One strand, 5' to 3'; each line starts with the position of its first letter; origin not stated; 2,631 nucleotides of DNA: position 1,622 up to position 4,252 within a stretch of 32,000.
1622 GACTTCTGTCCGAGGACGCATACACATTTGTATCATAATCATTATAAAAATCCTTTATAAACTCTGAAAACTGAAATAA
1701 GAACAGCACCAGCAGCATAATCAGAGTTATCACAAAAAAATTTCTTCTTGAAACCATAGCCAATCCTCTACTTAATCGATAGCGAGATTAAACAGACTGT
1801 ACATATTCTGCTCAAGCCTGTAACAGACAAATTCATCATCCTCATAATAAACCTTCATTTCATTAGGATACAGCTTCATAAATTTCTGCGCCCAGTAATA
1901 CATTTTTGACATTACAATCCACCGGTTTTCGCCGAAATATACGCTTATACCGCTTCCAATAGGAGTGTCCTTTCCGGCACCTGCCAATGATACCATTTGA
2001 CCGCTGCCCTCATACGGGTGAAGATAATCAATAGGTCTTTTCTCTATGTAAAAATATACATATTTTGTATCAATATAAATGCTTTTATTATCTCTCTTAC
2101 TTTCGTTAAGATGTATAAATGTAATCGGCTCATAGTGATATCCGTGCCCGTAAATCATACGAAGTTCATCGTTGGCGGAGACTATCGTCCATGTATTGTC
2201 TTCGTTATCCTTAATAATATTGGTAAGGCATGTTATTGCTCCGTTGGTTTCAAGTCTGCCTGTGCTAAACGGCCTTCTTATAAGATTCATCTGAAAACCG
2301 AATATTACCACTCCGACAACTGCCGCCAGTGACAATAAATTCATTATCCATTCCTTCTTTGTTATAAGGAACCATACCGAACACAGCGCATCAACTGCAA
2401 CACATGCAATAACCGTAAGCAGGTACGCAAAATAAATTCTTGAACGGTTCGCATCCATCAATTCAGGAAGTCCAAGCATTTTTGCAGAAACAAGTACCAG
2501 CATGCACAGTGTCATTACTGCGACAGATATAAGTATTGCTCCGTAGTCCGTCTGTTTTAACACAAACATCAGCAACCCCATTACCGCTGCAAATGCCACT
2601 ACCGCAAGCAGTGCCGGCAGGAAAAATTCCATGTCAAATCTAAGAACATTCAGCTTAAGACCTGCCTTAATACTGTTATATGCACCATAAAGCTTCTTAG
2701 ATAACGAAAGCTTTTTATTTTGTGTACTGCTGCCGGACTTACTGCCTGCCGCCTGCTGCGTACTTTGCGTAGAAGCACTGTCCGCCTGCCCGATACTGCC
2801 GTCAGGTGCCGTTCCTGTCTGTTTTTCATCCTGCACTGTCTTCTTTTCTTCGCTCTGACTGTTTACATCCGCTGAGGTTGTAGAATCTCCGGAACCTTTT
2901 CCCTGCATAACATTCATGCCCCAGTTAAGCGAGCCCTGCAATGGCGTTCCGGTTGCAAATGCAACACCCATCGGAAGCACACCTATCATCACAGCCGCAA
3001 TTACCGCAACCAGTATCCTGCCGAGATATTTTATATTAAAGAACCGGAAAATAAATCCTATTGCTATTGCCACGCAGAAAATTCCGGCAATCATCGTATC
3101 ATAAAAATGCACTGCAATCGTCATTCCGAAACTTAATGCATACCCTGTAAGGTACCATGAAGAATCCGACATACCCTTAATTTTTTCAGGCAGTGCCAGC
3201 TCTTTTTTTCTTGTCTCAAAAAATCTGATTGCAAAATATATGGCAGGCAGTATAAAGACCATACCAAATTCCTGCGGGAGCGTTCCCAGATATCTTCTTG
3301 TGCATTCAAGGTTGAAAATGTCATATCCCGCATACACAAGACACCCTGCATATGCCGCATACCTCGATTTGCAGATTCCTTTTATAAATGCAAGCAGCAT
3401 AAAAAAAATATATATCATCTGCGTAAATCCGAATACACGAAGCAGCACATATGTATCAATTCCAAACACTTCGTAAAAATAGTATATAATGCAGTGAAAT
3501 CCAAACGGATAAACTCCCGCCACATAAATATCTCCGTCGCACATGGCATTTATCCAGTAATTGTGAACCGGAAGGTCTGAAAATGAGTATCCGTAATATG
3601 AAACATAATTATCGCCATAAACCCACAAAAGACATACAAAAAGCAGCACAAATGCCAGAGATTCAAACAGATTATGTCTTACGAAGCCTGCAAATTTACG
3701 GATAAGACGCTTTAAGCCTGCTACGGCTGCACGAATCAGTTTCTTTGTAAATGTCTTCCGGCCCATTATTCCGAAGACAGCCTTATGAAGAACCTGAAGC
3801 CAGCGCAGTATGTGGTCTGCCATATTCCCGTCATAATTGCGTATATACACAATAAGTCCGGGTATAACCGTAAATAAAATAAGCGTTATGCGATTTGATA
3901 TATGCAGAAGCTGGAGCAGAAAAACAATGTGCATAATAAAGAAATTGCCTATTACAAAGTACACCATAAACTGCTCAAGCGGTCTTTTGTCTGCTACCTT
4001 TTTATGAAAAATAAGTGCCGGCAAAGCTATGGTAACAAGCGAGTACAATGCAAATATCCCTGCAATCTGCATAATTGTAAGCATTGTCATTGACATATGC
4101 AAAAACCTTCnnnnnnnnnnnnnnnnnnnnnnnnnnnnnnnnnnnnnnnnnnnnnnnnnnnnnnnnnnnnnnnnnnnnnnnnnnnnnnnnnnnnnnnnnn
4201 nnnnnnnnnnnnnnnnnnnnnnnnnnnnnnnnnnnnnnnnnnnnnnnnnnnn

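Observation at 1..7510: Pel-like, probably c-di-GMP-gated exopolysaccharide operon with non-canonical membership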

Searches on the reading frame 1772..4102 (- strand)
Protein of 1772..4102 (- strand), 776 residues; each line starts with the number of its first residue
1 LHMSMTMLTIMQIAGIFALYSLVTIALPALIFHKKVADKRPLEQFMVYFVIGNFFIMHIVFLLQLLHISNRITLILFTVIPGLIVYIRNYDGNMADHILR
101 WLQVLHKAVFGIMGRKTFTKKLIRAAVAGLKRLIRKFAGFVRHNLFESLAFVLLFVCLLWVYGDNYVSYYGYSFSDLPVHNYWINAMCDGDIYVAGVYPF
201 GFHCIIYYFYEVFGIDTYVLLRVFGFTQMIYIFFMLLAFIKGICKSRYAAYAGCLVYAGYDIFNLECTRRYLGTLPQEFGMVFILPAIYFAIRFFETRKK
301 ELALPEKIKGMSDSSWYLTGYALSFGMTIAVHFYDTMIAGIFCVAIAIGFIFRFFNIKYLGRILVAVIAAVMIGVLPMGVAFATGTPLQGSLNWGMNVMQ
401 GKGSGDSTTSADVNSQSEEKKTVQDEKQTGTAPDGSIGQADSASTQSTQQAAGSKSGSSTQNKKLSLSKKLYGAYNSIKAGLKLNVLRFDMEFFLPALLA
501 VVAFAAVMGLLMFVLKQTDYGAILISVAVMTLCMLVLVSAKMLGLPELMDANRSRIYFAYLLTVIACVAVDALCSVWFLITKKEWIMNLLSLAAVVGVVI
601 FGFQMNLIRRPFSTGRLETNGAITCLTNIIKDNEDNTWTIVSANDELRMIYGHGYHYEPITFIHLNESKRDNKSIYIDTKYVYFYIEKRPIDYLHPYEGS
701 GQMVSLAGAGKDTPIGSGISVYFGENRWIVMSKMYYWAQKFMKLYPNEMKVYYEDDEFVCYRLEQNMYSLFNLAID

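Call 5: search_protein_families(library=pfam, proteins=[window:1772-4102:-], max_evalue=1)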
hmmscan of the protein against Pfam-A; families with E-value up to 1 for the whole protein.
window:1772-4102:- (776 aa): 0 families

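Call 6: search_protein_families(library=ncbifam, proteins=[window:1772-4102:-], max_evalue=1)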
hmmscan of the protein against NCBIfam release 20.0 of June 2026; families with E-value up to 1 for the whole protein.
window:1772-4102:- (776 aa): 1 family
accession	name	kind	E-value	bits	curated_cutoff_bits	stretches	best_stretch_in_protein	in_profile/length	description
NF043060.1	MAP_0585_fam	equivalog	0.17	11.9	170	1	365-461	7-106/319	MAP_0585 family protein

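Call 7: find_encoding_contigs(protein=window:1772-4102:-, flank=10000, max_places=6)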
Protein window:1772-4102:- (776 aa): no gene with exactly this product is on record in the collection.

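Call 13: find_encoding_contigs(protein=window:1772-4096:-, flank=10000, max_places=3)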
Protein window:1772-4096:- (774 aa): no gene with exactly this product is on record in the collection.

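Call 16: find_homologous_proteins(query=window:1772-4096:-, max_evalue=0.001)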
Query window:1772-4096:- (774 aa): 1161 proteins with E <= 0.001 among 8000 candidates; the best 120 are listed.
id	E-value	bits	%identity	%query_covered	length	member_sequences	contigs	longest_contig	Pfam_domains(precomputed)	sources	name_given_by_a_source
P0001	0.0e+0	1742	99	100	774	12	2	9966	-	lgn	-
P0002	0.0e+0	1094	62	100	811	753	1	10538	-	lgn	-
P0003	0.0e+0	1064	62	100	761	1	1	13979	-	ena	-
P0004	2.1e-275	934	53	100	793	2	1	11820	-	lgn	-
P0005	1.0e-236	806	48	100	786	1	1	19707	-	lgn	-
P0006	3.2e-222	758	46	99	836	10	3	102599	-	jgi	jgi:hypothetical protein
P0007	2.4e-216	739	47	100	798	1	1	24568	-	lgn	-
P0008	4.0e-216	738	45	100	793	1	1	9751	-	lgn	-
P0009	1.9e-214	732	45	100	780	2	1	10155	-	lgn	-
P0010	9.5e-214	730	45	100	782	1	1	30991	-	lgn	-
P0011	1.1e-213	730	46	100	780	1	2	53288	-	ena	-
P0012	6.3e-213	727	45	100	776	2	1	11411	-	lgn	-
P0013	6.4e-213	727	45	100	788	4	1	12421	-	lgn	-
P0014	3.2e-212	725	45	100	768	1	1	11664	-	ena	-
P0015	1.8e-211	723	45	100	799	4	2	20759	-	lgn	-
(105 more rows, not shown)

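Call 18: find_related_loci(query=A1, collection=genome_contigs, flank=10000)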
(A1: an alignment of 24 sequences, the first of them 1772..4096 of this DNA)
Query A1 (774 aa) in genome_contigs; peptide patterns used: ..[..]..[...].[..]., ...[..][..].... (x = any residue, [..] = any of these).
295 stretches matched a pattern; 246 encode a relative of the query (tblastn E <= 1e-3); the best 80 are kept; 80 distinct loci.
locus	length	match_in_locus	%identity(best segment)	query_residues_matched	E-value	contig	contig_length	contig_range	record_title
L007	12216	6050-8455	62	1-774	0e+0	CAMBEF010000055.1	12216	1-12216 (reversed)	MAG: uncultured Bacteroides sp. isolate SRR17382107_bin.5_metaWRAP_v1.3_MAG genome assembly, contig: ERZ10544659.3987, w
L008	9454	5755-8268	45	3-773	0e+0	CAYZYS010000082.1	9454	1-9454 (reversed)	MAG TPA_asm: uncultured Bacteroides sp. isolate SRP222552_co1_483 genome assembly, contig: NODE_7125_length_9454_cov_9.8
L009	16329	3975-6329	44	1-774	0e+0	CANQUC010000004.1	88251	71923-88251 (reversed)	MAG: uncultured Lachnospiraceae bacterium isolate Lapin-023__bin68 genome assembly, contig: Lapin-023__NODE_333_length_8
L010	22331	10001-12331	45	1-774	0e+0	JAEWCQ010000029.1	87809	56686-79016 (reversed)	MAG: Bacillota bacterium isolate OH_PBB_40 k127_151633, whole genome shotgun sequence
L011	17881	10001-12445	44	1-774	0e+0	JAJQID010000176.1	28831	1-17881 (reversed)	MAG: Lachnospiraceae bacterium isolate U.8_6 NODE_77_length_28831_cov_7.559181, whole genome shotgun sequence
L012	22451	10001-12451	42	1-774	0e+0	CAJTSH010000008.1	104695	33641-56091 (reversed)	MAG TPA_asm: uncultured Lachnospiraceae bacterium isolate MGBC110001 genome assembly, contig: MGBC110001.8, whole genome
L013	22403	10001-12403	43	1-774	0e+0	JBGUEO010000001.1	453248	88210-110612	MAG: Velocimicrobium sp. isolate DXN-04 NODE_8_length_453248_cov_14.485689, whole genome shotgun sequence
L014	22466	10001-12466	44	1-774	0e+0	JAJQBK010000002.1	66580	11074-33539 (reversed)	MAG: Lachnospiraceae bacterium isolate C.3_1 NODE_60_length_66580_cov_18.561819, whole genome shotgun sequence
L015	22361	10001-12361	44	1-774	0e+0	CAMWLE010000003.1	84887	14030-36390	MAG TPA_asm: uncultured bacterium isolate SRR14411328_bin.10_metawrap_v1.3_MAG genome assembly, contig: NODE.45_length_8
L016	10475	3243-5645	44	1-774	0e+0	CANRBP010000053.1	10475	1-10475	MAG: uncultured Lachnospira sp. isolate Lapin-028__bin72 genome assembly, contig: Lapin-028__NODE_7159_length_10475_cov_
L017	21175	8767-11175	43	1-774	0e+0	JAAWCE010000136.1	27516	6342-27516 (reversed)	MAG: Lachnospiraceae bacterium isolate ABMPRH_256_1 k141_1438568, whole genome shotgun sequence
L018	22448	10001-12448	43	1-774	0e+0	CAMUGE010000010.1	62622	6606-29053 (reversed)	MAG TPA_asm: uncultured Roseburia sp. isolate SRR14038233_bin.84_metawrap_v1.3_MAG genome assembly, contig: NODE.974_len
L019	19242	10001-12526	42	1-774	0e+0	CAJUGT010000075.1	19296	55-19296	MAG TPA_asm: uncultured Acetatifactor sp. isolate MGBC139669 genome assembly, contig: MGBC139669.75, whole genome shotgu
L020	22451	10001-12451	41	1-774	0e+0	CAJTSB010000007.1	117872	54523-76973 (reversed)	MAG TPA_asm: uncultured Lachnospiraceae bacterium isolate MGBC111479 genome assembly, contig: MGBC111479.7, whole genome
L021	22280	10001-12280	42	1-774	0e+0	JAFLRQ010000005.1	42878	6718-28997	MAG: Agathobacter sp. isolate HAN005 Seq5, whole genome shotgun sequence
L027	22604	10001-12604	40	1-774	0e+0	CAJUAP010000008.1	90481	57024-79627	MAG TPA_asm: uncultured Acetatifactor sp. isolate MGBC125006 genome assembly, contig: MGBC125006.8, whole genome shotgun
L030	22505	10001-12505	42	1-774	0e+0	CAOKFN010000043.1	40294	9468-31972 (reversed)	MAG TPA_asm: uncultured bacterium isolate SRR15604618_bin.38_metawrap_v1.3_MAG genome assembly, contig: NODE.1328_length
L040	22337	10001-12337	42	1-774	0e+0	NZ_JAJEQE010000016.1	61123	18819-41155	Hominisplanchenecus faecis strain CLA-AA-H246 NODE_16_length_61123_cov_37.241752, whole genome shotgun sequence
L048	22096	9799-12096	40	1-774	0e+0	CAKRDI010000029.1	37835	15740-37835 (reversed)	MAG: uncultured Mediterraneibacter sp. isolate REFINED_METABAT215_TOP10_CONTIGS_1500_ASSEMBLY_K77_MERGED__Hadza_PheChl_F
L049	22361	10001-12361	42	1-774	0e+0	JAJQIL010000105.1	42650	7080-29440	MAG: Lachnospiraceae bacterium isolate U.9_8 NODE_134_length_42650_cov_21.743702, whole genome shotgun sequence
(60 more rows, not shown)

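Call 19: search_solved_structures(query=A1, max_evalue=10, show_alignments=0)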
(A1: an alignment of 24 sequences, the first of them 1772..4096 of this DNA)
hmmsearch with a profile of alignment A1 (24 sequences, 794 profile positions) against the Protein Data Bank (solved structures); distinct sequences matched with E-value up to 10: 17.
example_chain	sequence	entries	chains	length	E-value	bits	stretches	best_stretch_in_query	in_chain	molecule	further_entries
8vlx_A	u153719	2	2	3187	0.025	16.1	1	404-453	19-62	Huntingtin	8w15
7dxj_A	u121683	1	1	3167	0.061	14.8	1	404-451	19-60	Huntingtin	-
9b62_G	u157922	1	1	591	0.24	12.8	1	400-457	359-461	Ran GTPase-activating protein 1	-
8xks_D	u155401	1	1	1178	1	10.7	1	366-439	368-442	AAA+ ATPase domain-containing protein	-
8xqw_A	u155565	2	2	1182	1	10.7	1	366-439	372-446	Fhl1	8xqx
3wyf_B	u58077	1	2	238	1.8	9.9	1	391-471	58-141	Ran-specific GTPase-activating protein 2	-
2mn7_A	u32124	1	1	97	2.7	9.4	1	375-453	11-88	Sec-independent protein translocase protein TatA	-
2mn6_B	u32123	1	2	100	2.8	9.3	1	375-453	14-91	Sec-independent protein translocase protein TatA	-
9jc1_A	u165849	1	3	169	2.8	9.3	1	396-494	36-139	ATP synthase subunit b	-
6n2y_b2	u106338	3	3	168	2.9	9.3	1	396-494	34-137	ATP synthase subunit b | Bacillus PS3 ATP synthase subunit b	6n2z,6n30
23fj_S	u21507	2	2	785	3.4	9.1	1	414-445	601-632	Snf5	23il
29vf_O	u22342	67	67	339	3.7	8.9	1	396-462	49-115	TATA-box-binding protein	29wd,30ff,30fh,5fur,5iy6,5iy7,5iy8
4les_A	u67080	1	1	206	5.8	8.3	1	406-478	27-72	Protein - conserved hypothetical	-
6n2d_b2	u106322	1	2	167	6.4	8.1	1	396-501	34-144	ATP synthase subunit b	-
6n2y_b1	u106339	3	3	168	6.5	8.1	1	396-501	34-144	ATP synthase subunit b | Bacillus PS3 ATP synthase subunit b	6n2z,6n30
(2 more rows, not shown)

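Call 30: predict_structure(alignment_id=A1)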
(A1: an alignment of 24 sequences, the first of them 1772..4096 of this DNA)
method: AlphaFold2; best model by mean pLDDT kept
length: 774 residues; sequences in the alignment: 24
mean_pLDDT: 79.6   pTM: 0.80
mean pLDDT of the five models: 79.6, 79.4, 78.3, 78.0, 75.8
residues with pLDDT >= 90: 256; 70-90: 368; 50-70: 88; < 50: 62
segments of 3 or more residues with pLDDT < 50: 401-462
pLDDT, mean of each block of 10 residues (from residue 1): 82 94 91 87 94 91 89 90 79 72 80 83 83 85 92 92 74 66 81 70 92 85 90 95 93 90 75 77 94 90 70 90 79 83 92 87 88 78 64 63 34 29 22 22 22 29 67 84 80 91 95 92 95 87 76 88 94 87 91 93 85 61 83 89 68 87 77 88 84 62 91 76 87 94 92 89 89 79
secondary structure, 60 per line:
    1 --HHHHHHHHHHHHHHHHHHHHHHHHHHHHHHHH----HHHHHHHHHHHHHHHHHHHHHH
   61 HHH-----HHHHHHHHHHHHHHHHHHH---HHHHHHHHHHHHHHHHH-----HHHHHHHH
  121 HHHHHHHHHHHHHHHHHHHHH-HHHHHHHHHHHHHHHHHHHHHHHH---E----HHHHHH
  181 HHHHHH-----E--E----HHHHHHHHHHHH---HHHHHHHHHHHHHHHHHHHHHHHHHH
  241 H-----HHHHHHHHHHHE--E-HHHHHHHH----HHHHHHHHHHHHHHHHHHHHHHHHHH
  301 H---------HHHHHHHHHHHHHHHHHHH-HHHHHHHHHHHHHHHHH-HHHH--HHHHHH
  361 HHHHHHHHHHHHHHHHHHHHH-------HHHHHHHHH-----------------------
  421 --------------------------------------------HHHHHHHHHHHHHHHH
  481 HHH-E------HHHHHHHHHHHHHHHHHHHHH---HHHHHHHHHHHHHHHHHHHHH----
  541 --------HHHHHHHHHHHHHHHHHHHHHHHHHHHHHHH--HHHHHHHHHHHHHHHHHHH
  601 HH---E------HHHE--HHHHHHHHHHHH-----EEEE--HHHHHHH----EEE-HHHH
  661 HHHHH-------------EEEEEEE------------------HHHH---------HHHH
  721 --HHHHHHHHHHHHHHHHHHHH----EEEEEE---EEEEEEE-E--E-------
elements in order (helices of 4 or more, strands of 3 or more residues): H3-34 H39-63 H69-87 H91-107 H113-141 H143-166 H175-186 H200-211 H215-241 H247-257 H263-270 H275-301 H311-329 H331-347 H349-352 H355-381 H389-397 H465-483 H492-512 H516-536 H549-579 H582-602 H619-630 E636-639 H642-648 E653-655 H657-665 E679-685 H704-707 H717-720 H723-742 E747-752 E756-762

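Call 33: search_protein_families(library=pfam, proteins=[L015:5769-8342:+, L027:5835-8345:+, L030:5382-8441:+, L009:13664-15001:+], max_evalue=0.01)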
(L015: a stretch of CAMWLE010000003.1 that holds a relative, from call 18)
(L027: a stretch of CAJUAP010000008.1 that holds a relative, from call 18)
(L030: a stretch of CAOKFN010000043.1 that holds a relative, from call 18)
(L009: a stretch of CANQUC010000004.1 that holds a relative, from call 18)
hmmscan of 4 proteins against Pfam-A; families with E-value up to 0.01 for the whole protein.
L015:5769-8342:+ (858 aa): 5 families
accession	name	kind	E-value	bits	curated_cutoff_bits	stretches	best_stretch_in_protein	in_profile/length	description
PF11997.14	DUF3492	-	1.1e-77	261.9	23.3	1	20-277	1-267/268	Domain of unknown function (DUF3492)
PF13692.12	Glyco_trans_1_4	-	2e-21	77.2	27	1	308-450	4-140/142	Glycosyl transferases group 1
PF00534.26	Glycos_transf_1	-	6e-20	71.9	26.4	1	299-465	9-171/172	Glycosyl transferases group 1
PF13439.12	Glyco_transf_4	-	1.2e-08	35.6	28.5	1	156-290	47-169/170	Glycosyltransferase Family 4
PF13579.12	Glyco_trans_4_4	-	0.0011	19.8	29.7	1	178-286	67-158/158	Glycosyl transferase 4-like domain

L027:5835-8345:+ (837 aa): 5 families
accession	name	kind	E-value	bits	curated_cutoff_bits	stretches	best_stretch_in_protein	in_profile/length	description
PF11997.14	DUF3492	-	4.7e-78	263.1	23.3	1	1-258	1-267/268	Domain of unknown function (DUF3492)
PF13692.12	Glyco_trans_1_4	-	4.5e-21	76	27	1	289-431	4-140/142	Glycosyl transferases group 1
PF00534.26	Glycos_transf_1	-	5.3e-20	72.1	26.4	1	279-446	8-171/172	Glycosyl transferases group 1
PF13439.12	Glyco_transf_4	-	5.9e-09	36.6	28.5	1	137-272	47-170/170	Glycosyltransferase Family 4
PF13579.12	Glyco_trans_4_4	-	0.0008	20.2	29.7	1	159-267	67-158/158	Glycosyl transferase 4-like domain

L030:5382-8441:+ (1020 aa): 4 families
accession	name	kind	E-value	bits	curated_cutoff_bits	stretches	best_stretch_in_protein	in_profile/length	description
PF11997.14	DUF3492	-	5.9e-77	259.5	23.3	1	13-269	1-266/268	Domain of unknown function (DUF3492)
PF13692.12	Glyco_trans_1_4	-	7.5e-22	78.6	27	1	301-443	4-140/142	Glycosyl transferases group 1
PF00534.26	Glycos_transf_1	-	1.1e-20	74.3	26.4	1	296-458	13-171/172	Glycosyl transferases group 1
PF13439.12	Glyco_transf_4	-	3.2e-06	27.7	28.5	1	149-284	47-170/170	Glycosyltransferase Family 4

L009:13664-15001:+ (446 aa): 2 families
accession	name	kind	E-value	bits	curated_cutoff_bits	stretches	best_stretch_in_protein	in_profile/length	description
PF16173.10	DUF4874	-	5.2e-39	133.9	30.1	1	33-192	1-159/159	Domain of unknown function (DUF4874)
PF16116.10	DUF4832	-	2.7e-34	119.3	29.2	1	206-394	1-179/216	Domain of unknown function (DUF4832)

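Call 34: search_protein_families(library=pfam, alignment_id=A1, max_evalue=0.1)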
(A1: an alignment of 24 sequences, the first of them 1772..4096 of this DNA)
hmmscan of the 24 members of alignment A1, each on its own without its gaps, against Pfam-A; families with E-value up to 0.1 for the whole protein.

A. member 1, window:1772-4096:- (774 aa): 0 families

B. families by the number of members that match (of 24 scanned): 4 families
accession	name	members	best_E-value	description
PF20176.3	DUF6541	1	2.9e-05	Family of unknown function (DUF6541)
PF20990.2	DUF2207_C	1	0.012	Predicted membrane protein (DUF2207) C-terminal domain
PF04846.18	Herpes_pp38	1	0.023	Herpesvirus pp38 phosphoprotein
PF06738.18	ThrE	1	0.052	Putative threonine/serine exporter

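Call 35: fold_search(model_id=the predicted structure, library=pdb)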
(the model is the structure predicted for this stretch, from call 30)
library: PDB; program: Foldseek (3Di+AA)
matches with E <= 10: 179; with E <= 0.001: 3
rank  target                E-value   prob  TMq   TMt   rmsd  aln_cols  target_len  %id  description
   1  7zli_A                1.9e-05  1.00  0.30  0.34  13.1       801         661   11  Cryo-EM structure of C-mannosyltransferase CeDPY19, in complex with Dol25-P-Man and bound to CMT2-Fab and anti-Fab nan (released 2023-01-11)
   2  7zlh_A                4.6e-05  1.00  0.31  0.34  13.2       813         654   11  Cryo-EM structure of C-mannosyltransferase CeDPY19, in apo state, bound to CMT2-Fab and anti-Fab nanobody (released 2023-01-11)
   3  7zlg_A                9.5e-05  1.00  0.32  0.35  12.9       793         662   12  Cryo-EM structure of C-mannosyltransferase CeDPY19, in complex with acceptor peptide and bound to CMT2-Fab and anti-Fa (released 2023-01-11)
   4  6gxc_A                1.1e-03  1.00  0.29  0.31  13.5       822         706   10  Bacterial oligosaccharyltransferase PglB in complex with an inhibitory peptide and a reactive lipid-linked oligosaccha (released 2018-11-14)
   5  8if8_C                1.9e-03  1.00  0.33  0.41  11.1       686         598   10  Arabinosyltransferase AftA (released 2023-05-31)
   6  5ogl_A                2.3e-03  1.00  0.29  0.30  14.4       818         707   11  Structure of bacterial oligosaccharyltransferase PglB in complex with an acceptor peptide and an lipid-linked oligosac (released 2017-10-25)
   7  3waj                  1.7e-02  0.99  0.27  0.27  14.2       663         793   11  Crystal structure of the Archaeoglobus fulgidus oligosaccharyltransferase (O29867_ARCFU) complex with Zn and sulfate (released 2013-10-30)
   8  3wak                  3.5e-02  0.97  0.27  0.25  15.2       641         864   11  Crystal structure of the Archaeoglobus fulgidus oligosaccharyltransferase (O29867_ARCFU) in the apo form (released 2013-10-30)
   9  7e9s_A                4.0e-02  0.97  0.29  0.27  15.3       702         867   10  Archaeal oligosaccharyltransferase AglB from Archaeoglobus fulgidus in complex with an inhibitory peptide and a dolich (released 2021-09-08)
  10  4gby                  4.9e-01  0.06  0.09  0.12  25.6       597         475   11  The structure of the MFS (major facilitator superfamily) proton:xylose symporter XylE bound to D-xylose (released 2012-10-17)
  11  6pl6_A                5.8e-01  0.33  0.17  0.32  16.3       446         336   11  Structural coordination of polymerization and crosslinking by a peptidoglycan synthase complex (released 2020-03-18)
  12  8p1u_A                6.9e-01  0.51  0.19  0.34  16.6       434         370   11  Structure of divisome complex FtsWIQLB (released 2024-05-22)
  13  6p25_B                7.2e-01  0.85  0.21  0.23   7.1       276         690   15  Structure of S. cerevisiae protein O-mannosyltransferase Pmt1-Pmt2 complex bound to the sugar donor and a peptide acce (released 2019-07-10)
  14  8uck_A                7.5e-01  0.08  0.09  0.14  19.5       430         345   12  Komagataella pastoris Cytochrome c oxidase (9 subunits) in complex with human VMAT2 (released 2024-10-09)
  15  8b37_B                9.2e-01  0.03  0.08  0.09  28.9       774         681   11  Crystal structure of Pyrobaculum aerophilum potassium-independent proton pumping membrane integral pyrophosphatase in  (released 2024-01-17)
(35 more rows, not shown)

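Call 41: search_protein_families(library=ncbifam, proteins=[L009:13664-15001:+], max_evalue=0.001)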
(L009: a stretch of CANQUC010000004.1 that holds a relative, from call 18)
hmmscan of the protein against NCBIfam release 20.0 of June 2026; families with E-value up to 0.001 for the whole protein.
L009:13664-15001:+ (446 aa): 0 families

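Call 77: search_solved_structures(query=L009:13664-15001:+, max_evalue=0.01)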
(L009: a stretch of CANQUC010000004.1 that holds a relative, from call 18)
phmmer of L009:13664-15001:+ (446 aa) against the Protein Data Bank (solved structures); distinct sequences matched with E-value up to 0.01: 0.
